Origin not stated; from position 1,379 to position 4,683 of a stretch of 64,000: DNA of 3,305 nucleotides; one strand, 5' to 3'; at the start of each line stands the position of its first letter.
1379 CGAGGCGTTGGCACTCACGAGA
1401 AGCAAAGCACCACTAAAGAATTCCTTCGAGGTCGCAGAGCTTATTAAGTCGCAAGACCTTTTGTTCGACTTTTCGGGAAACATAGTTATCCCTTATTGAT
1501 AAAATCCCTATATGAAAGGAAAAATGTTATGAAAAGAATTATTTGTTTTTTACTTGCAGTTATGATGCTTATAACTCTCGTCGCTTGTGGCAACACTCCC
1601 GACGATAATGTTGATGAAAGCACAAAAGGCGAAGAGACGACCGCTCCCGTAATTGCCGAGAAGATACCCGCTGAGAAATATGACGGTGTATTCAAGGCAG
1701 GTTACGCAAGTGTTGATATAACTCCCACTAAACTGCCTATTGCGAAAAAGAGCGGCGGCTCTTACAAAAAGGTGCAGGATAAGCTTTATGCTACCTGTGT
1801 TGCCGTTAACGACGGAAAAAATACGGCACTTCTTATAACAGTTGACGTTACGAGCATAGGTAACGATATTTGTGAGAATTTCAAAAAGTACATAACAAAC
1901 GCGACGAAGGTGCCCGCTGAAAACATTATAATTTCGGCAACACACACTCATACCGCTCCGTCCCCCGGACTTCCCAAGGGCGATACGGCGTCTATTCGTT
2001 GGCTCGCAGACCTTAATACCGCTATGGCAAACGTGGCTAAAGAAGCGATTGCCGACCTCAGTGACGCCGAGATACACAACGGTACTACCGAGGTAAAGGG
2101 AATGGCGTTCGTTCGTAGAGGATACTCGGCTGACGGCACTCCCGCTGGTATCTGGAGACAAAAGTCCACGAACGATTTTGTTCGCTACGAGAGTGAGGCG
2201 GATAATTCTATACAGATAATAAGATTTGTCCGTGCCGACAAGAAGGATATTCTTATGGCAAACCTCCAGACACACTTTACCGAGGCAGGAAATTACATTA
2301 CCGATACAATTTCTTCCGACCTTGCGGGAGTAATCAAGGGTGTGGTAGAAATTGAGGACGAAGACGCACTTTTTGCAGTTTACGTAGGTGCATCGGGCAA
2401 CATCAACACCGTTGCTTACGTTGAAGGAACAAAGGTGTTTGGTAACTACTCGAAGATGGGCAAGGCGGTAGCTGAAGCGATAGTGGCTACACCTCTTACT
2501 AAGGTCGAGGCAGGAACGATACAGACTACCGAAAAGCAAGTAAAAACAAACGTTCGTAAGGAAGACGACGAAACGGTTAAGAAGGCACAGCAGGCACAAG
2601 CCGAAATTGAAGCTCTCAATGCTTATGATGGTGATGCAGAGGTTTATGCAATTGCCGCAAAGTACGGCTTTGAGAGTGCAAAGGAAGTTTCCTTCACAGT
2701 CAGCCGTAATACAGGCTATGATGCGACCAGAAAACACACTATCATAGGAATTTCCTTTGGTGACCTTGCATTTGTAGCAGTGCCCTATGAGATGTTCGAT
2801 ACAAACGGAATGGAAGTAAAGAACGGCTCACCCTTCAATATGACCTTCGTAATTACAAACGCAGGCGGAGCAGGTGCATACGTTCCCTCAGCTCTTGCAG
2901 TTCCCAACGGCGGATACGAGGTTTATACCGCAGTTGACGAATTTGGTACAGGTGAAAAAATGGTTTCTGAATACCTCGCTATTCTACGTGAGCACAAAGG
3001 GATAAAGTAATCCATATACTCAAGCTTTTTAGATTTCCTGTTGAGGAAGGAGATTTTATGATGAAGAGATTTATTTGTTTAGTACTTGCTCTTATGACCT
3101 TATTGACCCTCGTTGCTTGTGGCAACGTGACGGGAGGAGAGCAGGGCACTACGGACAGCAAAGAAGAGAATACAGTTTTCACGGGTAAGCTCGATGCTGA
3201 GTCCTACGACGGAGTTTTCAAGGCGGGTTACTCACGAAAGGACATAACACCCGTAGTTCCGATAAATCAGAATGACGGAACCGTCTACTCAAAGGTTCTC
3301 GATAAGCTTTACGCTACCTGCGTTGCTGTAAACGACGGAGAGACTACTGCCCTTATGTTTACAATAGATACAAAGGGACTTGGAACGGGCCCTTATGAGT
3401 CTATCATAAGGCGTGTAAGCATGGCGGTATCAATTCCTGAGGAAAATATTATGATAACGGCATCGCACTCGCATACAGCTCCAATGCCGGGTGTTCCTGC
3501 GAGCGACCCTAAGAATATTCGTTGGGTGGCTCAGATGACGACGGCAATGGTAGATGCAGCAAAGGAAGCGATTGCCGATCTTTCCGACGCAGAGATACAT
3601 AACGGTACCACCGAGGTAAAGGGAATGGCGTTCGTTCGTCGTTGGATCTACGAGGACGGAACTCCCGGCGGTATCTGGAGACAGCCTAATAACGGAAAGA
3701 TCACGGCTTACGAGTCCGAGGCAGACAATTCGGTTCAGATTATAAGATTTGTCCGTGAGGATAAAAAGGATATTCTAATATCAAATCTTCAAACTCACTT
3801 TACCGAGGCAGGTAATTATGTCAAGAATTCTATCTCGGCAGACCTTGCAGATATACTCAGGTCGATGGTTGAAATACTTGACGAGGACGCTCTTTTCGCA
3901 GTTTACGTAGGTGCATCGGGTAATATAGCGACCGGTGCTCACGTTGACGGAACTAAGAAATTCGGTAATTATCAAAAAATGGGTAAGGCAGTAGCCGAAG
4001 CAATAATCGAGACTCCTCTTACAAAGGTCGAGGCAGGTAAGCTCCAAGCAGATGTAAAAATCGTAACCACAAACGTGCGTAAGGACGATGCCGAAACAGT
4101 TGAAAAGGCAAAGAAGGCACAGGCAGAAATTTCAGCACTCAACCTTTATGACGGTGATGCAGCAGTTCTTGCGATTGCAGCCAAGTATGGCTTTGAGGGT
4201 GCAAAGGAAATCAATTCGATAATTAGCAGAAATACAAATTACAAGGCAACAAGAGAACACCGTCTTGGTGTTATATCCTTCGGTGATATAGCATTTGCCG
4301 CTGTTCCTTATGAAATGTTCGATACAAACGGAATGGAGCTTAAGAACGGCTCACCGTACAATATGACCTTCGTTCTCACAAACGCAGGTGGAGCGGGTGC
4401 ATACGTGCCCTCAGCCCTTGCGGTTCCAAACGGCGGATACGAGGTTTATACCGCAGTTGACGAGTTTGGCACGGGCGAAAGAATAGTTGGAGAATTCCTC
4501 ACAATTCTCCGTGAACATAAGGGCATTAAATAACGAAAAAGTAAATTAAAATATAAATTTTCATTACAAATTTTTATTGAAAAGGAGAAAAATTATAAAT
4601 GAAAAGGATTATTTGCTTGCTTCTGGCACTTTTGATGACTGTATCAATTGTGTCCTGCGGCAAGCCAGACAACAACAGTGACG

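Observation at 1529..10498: Six-fold tandem array of ceramidase-like lipoproteins in one ~10-kb operon headed by a PPTase and a PHP phosphoesterase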

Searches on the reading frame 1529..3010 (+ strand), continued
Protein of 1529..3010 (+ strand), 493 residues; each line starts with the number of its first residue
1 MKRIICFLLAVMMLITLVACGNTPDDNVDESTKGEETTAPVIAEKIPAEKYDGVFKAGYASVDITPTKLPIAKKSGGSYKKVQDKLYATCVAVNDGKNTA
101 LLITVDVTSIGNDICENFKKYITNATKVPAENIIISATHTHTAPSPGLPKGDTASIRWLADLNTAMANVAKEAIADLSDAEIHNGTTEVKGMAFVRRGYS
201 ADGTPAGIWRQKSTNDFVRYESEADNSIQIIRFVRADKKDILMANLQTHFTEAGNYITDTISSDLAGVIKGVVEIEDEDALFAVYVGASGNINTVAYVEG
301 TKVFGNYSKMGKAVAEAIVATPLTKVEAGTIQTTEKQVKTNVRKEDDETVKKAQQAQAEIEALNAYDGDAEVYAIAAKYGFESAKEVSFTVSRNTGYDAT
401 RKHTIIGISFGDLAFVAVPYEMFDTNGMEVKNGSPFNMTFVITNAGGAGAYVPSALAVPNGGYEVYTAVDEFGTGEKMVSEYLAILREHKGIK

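Call 52: search_protein_families(library=pfam, proteins=[P0131, P0182, P0192, P0125], max_evalue=0.0001)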
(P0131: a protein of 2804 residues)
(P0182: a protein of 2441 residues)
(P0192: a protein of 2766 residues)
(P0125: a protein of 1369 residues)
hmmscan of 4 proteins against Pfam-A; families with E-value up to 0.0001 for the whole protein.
P0131 (2804 aa): 1 family
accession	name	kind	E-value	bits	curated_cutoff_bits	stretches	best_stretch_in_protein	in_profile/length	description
PF16227.11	DUF4886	-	8.1e-34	117.1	26.7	1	2521-2793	2-242/242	Domain of unknown function (DUF4886)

P0182 (2441 aa): 2 families
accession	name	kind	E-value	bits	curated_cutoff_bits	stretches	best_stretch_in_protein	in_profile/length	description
PF16227.11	DUF4886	-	1.6e-34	119.4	26.7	1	966-1225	2-242/242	Domain of unknown function (DUF4886)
PF02095.21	Extensin_1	-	1.1e-08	35.5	105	1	2185-2311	3-129/171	Extensin-like protein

P0192 (2766 aa): 0 families

P0125 (1369 aa): 0 families

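Call 53: search_protein_families(library=pfam, proteins=[P0165, P0160, P0218, P0252, P0206, P0162, P0222, P0240, P0169], max_evalue=0.0001)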
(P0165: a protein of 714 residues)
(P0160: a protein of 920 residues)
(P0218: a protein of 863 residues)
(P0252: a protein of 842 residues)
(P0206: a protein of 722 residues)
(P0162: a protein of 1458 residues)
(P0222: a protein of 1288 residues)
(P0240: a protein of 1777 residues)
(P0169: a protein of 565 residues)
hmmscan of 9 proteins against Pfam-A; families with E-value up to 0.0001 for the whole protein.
P0165 (714 aa): 0 families

P0160 (920 aa): 0 families

P0218 (863 aa): 2 families
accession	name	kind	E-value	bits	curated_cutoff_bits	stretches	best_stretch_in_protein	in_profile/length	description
PF04734.18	Ceramidase_alk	-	2.4e-13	50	32.1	1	56-282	1-232/509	Neutral/alkaline non-lysosomal ceramidase, N-terminal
PF00754.31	F5_F8_type_C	-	4.3e-08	33.8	28.2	1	714-832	12-114/127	F5/8 type C domain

P0252 (842 aa): 1 family
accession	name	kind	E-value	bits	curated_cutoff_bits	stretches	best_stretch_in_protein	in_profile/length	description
PF00754.31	F5_F8_type_C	-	1.9e-08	34.9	28.2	1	741-819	37-118/127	F5/8 type C domain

P0206 (722 aa): 2 families
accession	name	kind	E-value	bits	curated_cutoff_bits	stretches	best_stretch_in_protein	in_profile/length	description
PF00754.31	F5_F8_type_C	-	2.9e-05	24.6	28.2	1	559-680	9-114/127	F5/8 type C domain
PF04734.18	Ceramidase_alk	-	3.4e-05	23.1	32.1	1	60-283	2-229/509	Neutral/alkaline non-lysosomal ceramidase, N-terminal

P0162 (1458 aa): 0 families

P0222 (1288 aa): 0 families

P0240 (1777 aa): 0 families

P0169 (565 aa): 0 families
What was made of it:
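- Closest known: Sphingolipid ceramide N-deacylase. Same: This would fit the F5/8 type C fusions seen in relatives (call 53).
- Some relatives are fused to F5/8 type C domains and to DUF4886, which I recall as SGNH-like (calls 52, 53). Others are fused to DUF4886, which I recall as SGNH-like (P0131, P0182) (calls 52, 53).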

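Call 66: search_protein_families(library=pfam, proteins=[L012:13237-14097:+, L017:4310-5173:+, L027:13226-14542:+, L013:9045-10358:-, L009:8423-9856:+, L001:7269-8102:+, L030:11413-12153:+, L035:7654-8574:+, L025:11489-12871:+], max_evalue=0.05)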
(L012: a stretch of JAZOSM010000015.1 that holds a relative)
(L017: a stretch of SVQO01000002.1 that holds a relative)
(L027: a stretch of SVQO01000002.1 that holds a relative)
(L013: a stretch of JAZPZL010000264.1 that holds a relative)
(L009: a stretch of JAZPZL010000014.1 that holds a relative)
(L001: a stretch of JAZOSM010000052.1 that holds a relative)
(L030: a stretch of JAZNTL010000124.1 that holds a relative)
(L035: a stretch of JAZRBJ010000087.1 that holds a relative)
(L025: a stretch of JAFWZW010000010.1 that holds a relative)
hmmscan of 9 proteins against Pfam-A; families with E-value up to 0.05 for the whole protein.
L012:13237-14097:+ (286 aa): 2 families
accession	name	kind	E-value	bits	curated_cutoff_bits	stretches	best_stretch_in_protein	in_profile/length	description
PF03009.23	GDPD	-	3.6e-34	119.4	23.6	1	16-131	1-117/244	Glycerophosphoryl diester phosphodiesterase family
PF00388.25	PI-PLC-X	-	0.034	14.2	23.1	0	2-62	7-63/144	Phosphatidylinositol-specific phospholipase C, X domain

L017:4310-5173:+ (287 aa): 2 families
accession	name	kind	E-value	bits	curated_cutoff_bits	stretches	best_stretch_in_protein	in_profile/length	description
PF03009.23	GDPD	-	2.3e-35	123.3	23.6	1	16-186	1-158/244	Glycerophosphoryl diester phosphodiesterase family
PF00388.25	PI-PLC-X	-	0.0054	16.8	23.1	1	2-62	7-63/144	Phosphatidylinositol-specific phospholipase C, X domain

L027:13226-14542:+ (438 aa): 2 families
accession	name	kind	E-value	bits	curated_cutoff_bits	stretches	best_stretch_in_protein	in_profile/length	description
PF00295.23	Glyco_hydro_28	-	9.5e-25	87.8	22.9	1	34-364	4-306/324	Glycosyl hydrolases family 28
PF12708.12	Pect-lyase_RHGA_epim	-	2e-09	38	27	1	5-115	2-112/213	Rhamnogalacturonase A/epimerase, pectate lyase-like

L013:9045-10358:- (437 aa): 0 families

L009:8423-9856:+ (477 aa): 4 families
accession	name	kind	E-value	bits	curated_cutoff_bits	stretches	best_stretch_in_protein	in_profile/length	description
PF01408.29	GFO_IDH_MocA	-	2.9e-19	70.4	24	1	50-171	1-118/120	Oxidoreductase family, NAD-binding Rossmann fold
PF22725.1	GFO_IDH_MocA_C3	-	2.5e-16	60.2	27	2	183-256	3-73/124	GFO/IDH/MocA C-terminal domain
PF02894.22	GFO_IDH_MocA_C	-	4e-13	50.1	22.9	1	185-423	1-160/218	Oxidoreductase family, C-terminal alpha/beta domain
PF22685.1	Gal80p_C-like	-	0.0032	18.1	29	0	180-253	2-76/152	Gal80p, C-terminal domain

L001:7269-8102:+ (277 aa): 1 family
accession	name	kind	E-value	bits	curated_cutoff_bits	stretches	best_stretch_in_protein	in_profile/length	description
PF13306.12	LRR_5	-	2.7e-07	31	27.7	1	86-126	45-84/127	BspA type Leucine rich repeat region (6 copies)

L030:11413-12153:+ (246 aa): 3 families
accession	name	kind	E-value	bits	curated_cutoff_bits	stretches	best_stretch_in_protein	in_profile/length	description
PF00574.28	CLP_protease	-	3.3e-18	66.6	20.2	1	54-217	19-178/182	Clp protease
PF25145.1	NfeD1b_N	-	0.0001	22.4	40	1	77-143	27-93/189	NfeD1b, N-terminal domain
PF01343.23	Peptidase_S49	-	0.027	14.9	24.9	0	194-229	116-149/154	Peptidase family S49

L035:7654-8574:+ (306 aa): 1 family
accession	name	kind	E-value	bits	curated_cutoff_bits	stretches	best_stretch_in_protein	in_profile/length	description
PF00528.27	BPD_transp_1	-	9.1e-07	29.2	26.4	1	87-222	25-126/184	Binding-protein-dependent transport system inner membrane component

L025:11489-12871:+ (460 aa): 1 family
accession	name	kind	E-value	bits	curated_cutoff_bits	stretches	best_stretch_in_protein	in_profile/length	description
PF00171.27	Aldedh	-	1.3e-88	298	23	1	5-430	30-461/461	Aldehyde dehydrogenase family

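Call 74: search_protein_families(library=pfam, alignment_id=A2, max_evalue=0.001)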
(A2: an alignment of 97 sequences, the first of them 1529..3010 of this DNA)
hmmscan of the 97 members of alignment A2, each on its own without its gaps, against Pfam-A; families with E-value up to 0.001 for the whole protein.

A. member 1, window:1529-3010:+ (493 aa): 1 family
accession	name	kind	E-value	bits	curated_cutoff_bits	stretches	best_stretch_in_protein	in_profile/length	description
PF04734.18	Ceramidase_alk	-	2.2e-06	27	32.1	1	83-279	33-232/509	Neutral/alkaline non-lysosomal ceramidase, N-terminal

B. families by the number of members that match (of 97 scanned): 4 families
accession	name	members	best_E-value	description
PF04734.18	Ceramidase_alk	61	1.7e-10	Neutral/alkaline non-lysosomal ceramidase, N-terminal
PF21827.1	New_glue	2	0.00026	New glue protein family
PF09843.14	DUF2070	1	0.00025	Predicted membrane protein (DUF2070)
PF01456.22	Mucin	1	0.00038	Mucin-like glycoprotein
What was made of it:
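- On Neutral/alkaline ceramidase (Pfam PF04734 Ceramidase_alk): 61 of 97 relatives reach E<1e-3, best 1.7e-10 (call 74).
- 61 of 97 relatives hit PF04734 at E<1e-3, and no other family recurs (call 74).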

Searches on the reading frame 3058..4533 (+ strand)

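Call 3: search_protein_families(library=pfam, proteins=[window:3058-4533:+], max_evalue=0.1)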
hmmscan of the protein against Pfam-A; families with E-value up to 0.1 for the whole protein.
window:3058-4533:+ (491 aa): 1 family
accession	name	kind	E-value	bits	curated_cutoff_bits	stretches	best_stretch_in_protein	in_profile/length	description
PF04734.18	Ceramidase_alk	-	2.4e-05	23.6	32.1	1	82-262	34-217/509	Neutral/alkaline non-lysosomal ceramidase, N-terminal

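Call 4: search_protein_families(library=ncbifam, proteins=[window:3058-4533:+], max_evalue=0.1)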
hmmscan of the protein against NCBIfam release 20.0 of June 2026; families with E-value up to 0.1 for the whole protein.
window:3058-4533:+ (491 aa): 4 families
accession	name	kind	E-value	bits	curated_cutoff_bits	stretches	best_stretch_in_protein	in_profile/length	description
NF047847.2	SS_mature_LptM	equivalog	0.019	15.1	27.7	1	2-23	1-22/31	LPS translocon maturation chaperone LptM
NF058647.1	lipo_LytA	equivalog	0.041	14.1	110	1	2-39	1-36/107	acidic lipoprotein LytA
NF050142.1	PG1828_fam_lipo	equivalog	0.063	14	50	0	2-37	1-35/59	PG1828 family lipoprotein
NF041428.1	TrsH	subfamily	0.075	13.1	150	0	2-65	1-61/149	TrsH/TraH family protein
